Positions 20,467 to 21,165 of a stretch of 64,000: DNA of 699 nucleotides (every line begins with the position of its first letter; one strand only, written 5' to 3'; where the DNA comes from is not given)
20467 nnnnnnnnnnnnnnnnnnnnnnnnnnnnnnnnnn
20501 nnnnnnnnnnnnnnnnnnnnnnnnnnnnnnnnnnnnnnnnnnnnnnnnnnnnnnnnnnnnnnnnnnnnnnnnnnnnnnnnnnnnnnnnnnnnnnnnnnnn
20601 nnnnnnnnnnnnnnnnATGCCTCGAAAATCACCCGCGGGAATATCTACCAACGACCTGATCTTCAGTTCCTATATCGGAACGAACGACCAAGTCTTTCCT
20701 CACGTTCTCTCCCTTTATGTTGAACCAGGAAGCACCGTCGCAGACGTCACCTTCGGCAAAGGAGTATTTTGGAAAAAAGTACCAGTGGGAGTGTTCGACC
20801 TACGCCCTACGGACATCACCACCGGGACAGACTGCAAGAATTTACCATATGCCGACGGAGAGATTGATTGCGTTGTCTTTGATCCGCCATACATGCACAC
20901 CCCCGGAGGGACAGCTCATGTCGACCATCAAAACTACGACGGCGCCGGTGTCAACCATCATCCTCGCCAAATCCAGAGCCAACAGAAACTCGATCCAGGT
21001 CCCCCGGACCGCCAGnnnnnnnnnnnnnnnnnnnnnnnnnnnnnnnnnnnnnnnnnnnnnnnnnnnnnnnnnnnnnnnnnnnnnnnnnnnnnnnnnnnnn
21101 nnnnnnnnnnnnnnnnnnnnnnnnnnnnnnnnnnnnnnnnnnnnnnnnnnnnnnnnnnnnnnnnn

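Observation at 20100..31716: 11.5-kb integrated element splits a DUF167/YggU gene; 12-bp direct repeats restore the ORF when joined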

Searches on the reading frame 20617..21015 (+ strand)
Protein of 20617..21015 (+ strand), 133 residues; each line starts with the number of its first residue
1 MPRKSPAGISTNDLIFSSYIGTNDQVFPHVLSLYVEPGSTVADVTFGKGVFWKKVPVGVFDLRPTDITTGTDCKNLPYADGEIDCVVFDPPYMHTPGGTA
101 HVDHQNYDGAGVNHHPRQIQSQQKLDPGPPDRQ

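Call 22: search_protein_families(library=pfam, proteins=[window:20617-21015:+], max_evalue=0.1)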
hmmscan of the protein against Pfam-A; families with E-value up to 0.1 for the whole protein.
window:20617-21015:+ (133 aa): 0 families

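Call 23: search_protein_families(library=phrogs, proteins=[window:20617-21015:+], max_evalue=0.1)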
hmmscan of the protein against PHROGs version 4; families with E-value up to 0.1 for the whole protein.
window:20617-21015:+ (133 aa): 5 families
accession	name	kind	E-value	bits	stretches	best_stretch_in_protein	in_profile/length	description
phrog_24333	-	other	3.1e-27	96.5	1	3-95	20-114/238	DNA methyltransferase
phrog_954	-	other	5.8e-05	23.4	1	71-103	99-131/229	DNA methyltransferase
phrog_11564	-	other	0.00015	22.5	1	71-102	52-83/117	DNA methyltransferase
phrog_11619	-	other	0.00097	19.6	1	67-120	69-119/186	DNA methyltransferase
phrog_10183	-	other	0.032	13.4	1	71-93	507-529/889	DNA methyltransferase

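Call 55: search_protein_families(library=ncbifam, proteins=[window:20617-21015:+], max_evalue=0.00001)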
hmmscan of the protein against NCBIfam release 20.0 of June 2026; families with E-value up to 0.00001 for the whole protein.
window:20617-21015:+ (133 aa): 0 families

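Call 70: search_protein_families(library=padloc, proteins=[window:20617-21015:+], max_evalue=0.001)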
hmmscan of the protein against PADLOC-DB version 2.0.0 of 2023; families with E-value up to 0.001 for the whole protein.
window:20617-21015:+ (133 aa): 0 families
